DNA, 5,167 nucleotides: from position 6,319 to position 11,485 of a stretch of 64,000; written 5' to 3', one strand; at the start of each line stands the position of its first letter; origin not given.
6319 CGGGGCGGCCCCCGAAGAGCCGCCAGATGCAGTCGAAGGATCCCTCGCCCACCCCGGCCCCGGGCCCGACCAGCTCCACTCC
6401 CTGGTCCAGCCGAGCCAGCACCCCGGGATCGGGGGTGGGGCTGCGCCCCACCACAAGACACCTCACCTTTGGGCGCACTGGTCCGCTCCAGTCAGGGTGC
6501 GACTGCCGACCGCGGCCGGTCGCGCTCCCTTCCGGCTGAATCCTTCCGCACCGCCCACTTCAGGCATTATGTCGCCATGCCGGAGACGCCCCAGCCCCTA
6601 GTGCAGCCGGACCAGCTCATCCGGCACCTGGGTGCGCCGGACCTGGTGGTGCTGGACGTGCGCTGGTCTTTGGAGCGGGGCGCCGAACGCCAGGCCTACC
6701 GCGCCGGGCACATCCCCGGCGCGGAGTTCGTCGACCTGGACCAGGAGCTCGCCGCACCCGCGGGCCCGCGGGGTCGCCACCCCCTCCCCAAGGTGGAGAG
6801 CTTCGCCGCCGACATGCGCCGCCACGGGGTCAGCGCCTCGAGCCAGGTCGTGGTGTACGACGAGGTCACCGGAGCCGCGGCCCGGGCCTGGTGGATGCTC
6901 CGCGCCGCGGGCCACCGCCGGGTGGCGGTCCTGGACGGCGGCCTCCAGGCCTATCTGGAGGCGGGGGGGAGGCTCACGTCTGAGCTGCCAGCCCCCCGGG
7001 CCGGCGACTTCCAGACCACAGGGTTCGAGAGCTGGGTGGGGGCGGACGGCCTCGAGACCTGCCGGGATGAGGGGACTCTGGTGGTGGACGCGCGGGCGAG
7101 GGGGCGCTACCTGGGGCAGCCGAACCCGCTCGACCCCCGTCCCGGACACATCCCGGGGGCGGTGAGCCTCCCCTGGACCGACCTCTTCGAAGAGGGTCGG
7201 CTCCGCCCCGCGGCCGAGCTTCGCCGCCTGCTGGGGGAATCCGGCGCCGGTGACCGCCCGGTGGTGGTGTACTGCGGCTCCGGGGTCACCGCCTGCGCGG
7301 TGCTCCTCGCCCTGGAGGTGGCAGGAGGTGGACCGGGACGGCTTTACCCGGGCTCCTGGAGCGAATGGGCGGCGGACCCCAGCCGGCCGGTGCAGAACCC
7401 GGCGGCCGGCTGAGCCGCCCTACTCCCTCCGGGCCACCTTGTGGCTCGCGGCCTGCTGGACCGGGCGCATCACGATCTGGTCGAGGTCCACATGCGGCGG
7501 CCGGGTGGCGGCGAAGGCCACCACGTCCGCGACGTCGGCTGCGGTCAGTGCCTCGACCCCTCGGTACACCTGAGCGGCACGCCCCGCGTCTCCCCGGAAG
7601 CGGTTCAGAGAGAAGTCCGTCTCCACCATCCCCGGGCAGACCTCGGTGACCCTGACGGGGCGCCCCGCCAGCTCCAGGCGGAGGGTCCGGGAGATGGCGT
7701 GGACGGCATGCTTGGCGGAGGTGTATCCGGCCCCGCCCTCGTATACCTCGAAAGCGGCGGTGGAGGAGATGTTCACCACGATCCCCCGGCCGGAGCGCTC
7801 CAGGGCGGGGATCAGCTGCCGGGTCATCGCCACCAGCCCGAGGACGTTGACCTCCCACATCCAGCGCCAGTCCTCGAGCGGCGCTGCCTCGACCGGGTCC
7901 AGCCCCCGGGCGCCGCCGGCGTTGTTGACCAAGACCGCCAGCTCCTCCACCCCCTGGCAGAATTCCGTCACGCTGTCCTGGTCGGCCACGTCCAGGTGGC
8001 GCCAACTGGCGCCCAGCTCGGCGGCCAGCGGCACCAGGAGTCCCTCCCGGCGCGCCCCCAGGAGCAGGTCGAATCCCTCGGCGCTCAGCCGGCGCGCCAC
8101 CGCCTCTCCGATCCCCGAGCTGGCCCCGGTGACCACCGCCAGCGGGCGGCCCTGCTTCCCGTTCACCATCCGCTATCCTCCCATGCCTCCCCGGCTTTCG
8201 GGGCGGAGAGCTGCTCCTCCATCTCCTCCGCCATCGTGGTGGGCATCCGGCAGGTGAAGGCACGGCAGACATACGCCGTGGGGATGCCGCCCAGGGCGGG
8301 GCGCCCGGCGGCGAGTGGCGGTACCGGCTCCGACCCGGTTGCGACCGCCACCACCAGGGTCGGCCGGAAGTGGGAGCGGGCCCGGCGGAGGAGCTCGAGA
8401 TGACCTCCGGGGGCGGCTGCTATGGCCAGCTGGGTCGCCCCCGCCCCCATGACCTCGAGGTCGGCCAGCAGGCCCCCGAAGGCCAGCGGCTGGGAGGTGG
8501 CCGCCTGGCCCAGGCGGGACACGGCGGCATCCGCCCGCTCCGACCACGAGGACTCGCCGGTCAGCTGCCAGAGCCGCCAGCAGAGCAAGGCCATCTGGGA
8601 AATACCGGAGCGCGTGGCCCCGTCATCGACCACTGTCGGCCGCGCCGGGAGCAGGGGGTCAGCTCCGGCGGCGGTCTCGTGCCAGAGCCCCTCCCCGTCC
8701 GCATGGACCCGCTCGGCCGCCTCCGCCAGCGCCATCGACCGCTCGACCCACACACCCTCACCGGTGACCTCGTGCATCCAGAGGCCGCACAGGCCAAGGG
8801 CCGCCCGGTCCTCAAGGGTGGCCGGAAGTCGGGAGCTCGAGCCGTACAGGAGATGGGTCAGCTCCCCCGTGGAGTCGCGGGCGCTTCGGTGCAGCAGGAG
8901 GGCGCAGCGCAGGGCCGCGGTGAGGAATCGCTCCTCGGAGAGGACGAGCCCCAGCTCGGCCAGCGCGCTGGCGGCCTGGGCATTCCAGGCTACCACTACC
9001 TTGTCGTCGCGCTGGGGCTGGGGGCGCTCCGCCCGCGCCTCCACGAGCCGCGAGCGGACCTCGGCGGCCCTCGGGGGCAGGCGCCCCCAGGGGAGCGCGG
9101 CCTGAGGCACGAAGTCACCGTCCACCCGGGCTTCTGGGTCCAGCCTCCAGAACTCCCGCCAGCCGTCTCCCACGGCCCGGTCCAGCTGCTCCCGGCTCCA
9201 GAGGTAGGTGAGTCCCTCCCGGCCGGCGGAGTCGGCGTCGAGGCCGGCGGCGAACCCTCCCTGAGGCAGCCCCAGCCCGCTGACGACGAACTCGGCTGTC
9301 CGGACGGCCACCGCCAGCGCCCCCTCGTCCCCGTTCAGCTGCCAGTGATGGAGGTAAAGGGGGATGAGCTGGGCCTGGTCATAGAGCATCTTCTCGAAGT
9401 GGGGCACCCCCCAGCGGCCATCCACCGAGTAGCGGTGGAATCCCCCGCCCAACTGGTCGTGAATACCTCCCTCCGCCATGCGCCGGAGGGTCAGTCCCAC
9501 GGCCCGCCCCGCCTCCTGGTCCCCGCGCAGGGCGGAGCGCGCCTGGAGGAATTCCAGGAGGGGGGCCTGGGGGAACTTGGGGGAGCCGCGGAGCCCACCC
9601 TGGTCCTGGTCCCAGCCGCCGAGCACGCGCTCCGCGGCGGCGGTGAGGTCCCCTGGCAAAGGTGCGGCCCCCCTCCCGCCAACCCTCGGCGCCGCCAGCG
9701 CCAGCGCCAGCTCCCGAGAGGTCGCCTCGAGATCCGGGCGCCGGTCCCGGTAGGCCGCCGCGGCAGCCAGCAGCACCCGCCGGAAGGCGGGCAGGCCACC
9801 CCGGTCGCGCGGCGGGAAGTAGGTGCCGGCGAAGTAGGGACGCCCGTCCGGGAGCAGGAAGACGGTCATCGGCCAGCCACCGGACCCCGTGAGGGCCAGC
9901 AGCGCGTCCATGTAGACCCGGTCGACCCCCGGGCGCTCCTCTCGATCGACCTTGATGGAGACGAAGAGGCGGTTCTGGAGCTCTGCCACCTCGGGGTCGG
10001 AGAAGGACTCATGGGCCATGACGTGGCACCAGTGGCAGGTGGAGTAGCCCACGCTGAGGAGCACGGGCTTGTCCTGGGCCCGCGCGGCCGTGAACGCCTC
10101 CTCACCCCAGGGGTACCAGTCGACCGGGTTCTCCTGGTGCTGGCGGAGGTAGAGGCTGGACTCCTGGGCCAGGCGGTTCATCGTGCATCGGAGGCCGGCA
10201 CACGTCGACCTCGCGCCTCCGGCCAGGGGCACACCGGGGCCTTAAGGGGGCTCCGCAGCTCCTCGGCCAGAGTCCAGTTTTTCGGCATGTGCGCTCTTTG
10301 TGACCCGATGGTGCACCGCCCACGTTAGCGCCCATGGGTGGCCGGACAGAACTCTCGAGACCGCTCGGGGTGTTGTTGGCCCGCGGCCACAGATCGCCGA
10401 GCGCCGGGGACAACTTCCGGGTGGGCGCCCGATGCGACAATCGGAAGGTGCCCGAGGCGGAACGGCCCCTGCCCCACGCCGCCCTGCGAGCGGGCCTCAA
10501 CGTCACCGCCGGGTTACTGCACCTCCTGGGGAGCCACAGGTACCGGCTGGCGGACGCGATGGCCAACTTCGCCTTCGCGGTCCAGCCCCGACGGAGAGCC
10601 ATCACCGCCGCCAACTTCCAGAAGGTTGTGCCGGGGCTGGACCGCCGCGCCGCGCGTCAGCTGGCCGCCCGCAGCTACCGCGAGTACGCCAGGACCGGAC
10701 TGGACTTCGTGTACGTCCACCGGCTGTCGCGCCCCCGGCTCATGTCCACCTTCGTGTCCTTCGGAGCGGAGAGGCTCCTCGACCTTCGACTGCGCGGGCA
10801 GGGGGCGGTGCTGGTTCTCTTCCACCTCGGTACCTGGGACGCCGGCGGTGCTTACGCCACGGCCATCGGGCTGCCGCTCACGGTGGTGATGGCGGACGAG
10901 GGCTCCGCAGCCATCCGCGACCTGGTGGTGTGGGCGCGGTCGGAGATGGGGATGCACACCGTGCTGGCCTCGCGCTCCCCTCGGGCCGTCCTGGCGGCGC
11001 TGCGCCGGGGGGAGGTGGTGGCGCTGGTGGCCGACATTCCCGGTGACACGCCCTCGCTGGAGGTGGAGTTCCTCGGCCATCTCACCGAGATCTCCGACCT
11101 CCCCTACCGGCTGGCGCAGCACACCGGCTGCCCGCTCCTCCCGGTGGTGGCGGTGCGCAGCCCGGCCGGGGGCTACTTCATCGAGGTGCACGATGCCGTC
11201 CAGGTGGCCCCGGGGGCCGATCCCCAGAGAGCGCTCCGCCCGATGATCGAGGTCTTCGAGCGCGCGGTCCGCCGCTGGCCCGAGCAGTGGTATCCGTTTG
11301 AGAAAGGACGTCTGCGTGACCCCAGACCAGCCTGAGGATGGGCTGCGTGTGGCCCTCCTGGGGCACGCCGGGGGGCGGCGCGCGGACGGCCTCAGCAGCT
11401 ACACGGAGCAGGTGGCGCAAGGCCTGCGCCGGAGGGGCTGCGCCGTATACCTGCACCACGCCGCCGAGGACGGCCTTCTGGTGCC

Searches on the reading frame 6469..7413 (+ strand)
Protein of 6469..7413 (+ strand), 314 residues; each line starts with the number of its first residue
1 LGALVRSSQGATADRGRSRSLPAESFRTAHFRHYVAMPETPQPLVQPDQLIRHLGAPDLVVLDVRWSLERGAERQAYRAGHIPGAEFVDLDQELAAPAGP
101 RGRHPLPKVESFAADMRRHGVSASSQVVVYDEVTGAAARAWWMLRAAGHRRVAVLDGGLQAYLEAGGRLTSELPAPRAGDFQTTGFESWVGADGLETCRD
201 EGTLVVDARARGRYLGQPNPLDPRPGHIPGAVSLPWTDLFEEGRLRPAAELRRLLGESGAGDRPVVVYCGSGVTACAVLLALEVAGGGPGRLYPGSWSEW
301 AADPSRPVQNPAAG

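Call 68: search_protein_families(library=pfam, proteins=[window:6469-7413:+], max_evalue=0.00001)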
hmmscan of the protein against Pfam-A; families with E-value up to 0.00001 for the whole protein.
window:6469-7413:+ (314 aa): 1 family
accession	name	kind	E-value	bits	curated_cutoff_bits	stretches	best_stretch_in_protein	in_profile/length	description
PF00581.25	Rhodanese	-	6.7e-30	104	22.2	2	47-164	2-101/102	Rhodanese-like domain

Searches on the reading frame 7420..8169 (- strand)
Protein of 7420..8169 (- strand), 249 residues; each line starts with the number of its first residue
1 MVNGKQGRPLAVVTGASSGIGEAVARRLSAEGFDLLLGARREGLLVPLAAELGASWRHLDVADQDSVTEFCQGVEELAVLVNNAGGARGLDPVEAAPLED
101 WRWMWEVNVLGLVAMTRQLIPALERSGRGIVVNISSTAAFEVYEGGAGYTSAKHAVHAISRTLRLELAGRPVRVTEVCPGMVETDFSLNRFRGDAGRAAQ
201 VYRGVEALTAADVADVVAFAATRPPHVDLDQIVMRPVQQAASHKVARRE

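Call 68: search_protein_families(library=pfam, proteins=[window:7420-8169:-], max_evalue=0.00001)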
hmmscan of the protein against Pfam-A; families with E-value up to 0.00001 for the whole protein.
window:7420-8169:- (249 aa): 4 families
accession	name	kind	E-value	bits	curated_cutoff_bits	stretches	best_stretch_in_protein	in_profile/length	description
PF00106.31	adh_short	-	1.3e-43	149.2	26.6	1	11-188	3-188/195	short chain dehydrogenase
PF13561.12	adh_short_C2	-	7.4e-34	117.8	27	1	15-221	1-217/236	Enoyl-(Acyl carrier protein) reductase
PF13460.12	NAD_binding_10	-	8.6e-08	32.7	27.2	1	15-223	1-183/184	NAD(P)H-binding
PF01370.27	Epimerase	-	1.7e-06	28.1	20.9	1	12-143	2-122/240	NAD dependent epimerase/dehydratase family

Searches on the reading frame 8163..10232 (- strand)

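Call 68: search_protein_families(library=pfam, proteins=[window:8163-10232:-], max_evalue=0.00001)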
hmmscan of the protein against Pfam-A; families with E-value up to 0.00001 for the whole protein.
window:8163-10232:- (689 aa): 2 families
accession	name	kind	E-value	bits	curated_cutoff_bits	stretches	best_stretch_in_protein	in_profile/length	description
PF03190.21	Thioredox_DsbH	-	5.5e-70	235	27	1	19-178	2-161/163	Protein of unknown function, DUF255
PF13899.12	Thioredoxin_7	-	2.7e-09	37.5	27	1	38-126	1-81/83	Thioredoxin-like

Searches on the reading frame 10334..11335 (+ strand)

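Call 68: search_protein_families(library=pfam, proteins=[window:10334-11335:+], max_evalue=0.00001)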
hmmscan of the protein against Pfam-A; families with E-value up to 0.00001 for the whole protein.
window:10334-11335:+ (333 aa): 1 family
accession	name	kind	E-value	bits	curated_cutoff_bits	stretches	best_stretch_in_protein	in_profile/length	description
PF03279.18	Lip_A_acyltrans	-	4.8e-30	105.2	22.3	1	60-322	25-289/295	Bacterial lipid A biosynthesis acyltransferase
